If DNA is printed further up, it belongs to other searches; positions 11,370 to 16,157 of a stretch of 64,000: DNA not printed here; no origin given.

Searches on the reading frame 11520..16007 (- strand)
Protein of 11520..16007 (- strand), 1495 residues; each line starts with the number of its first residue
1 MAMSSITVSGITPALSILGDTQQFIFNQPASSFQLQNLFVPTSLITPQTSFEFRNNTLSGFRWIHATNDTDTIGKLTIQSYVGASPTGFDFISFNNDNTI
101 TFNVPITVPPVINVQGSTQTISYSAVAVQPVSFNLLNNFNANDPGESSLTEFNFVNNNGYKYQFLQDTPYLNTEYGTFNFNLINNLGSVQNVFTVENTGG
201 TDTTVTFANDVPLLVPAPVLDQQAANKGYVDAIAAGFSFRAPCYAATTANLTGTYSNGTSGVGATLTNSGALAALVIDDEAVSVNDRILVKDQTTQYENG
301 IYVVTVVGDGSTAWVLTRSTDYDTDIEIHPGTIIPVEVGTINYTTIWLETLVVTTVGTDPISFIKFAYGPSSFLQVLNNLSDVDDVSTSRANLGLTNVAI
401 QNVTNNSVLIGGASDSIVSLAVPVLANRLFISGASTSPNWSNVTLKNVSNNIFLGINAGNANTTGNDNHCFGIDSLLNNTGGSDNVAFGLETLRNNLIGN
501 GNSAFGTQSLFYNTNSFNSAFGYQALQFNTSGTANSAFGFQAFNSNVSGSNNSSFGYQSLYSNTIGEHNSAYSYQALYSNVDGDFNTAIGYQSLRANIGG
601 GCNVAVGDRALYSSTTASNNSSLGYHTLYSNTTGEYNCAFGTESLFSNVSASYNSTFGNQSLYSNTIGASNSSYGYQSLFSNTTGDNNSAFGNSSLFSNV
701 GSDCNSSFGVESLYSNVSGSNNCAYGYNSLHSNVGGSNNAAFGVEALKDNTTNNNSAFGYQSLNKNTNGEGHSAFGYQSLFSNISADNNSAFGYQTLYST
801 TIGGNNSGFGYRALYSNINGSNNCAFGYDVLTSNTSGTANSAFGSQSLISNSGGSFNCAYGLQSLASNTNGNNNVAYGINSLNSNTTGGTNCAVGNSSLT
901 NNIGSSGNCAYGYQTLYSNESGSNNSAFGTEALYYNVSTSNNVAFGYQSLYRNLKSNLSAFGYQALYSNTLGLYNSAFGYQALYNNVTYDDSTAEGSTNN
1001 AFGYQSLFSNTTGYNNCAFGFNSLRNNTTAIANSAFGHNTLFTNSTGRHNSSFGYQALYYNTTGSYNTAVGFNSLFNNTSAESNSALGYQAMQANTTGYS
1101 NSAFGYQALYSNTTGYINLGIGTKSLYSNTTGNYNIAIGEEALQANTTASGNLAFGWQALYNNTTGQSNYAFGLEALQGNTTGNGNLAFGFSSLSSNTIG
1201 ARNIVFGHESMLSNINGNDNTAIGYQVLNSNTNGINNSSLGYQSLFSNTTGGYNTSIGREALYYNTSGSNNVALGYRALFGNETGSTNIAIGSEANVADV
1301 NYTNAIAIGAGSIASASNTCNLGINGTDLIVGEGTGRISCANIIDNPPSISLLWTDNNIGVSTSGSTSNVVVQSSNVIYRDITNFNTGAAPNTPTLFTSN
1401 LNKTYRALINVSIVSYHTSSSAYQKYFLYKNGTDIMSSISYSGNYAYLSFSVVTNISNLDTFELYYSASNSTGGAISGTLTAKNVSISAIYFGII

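Call 4: search_protein_families(library=pfam, proteins=[window:11520-16007:-], max_evalue=0.01)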
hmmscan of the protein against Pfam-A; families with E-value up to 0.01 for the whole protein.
window:11520-16007:- (1495 aa): 0 families

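Call 5: search_protein_families(library=phrogs, proteins=[window:11520-16007:-], max_evalue=0.01)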
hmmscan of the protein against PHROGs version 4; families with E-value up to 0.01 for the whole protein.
window:11520-16007:- (1495 aa): 5 families
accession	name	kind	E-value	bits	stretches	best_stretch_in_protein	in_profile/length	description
phrog_23837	-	head and packaging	1e-142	477.6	8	1051-1234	179-363/507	virion structural protein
phrog_6002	-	head and packaging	2e-130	437.4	11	517-617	701-801/1183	virion structural protein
phrog_4636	-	tail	6.5e-98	330.1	9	1079-1197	233-345/763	tail spike protein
phrog_17264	-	unknown function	6.7e-09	36.6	1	272-362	12-95/147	-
phrog_24954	-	unknown function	0.008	17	0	554-593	30-69/171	-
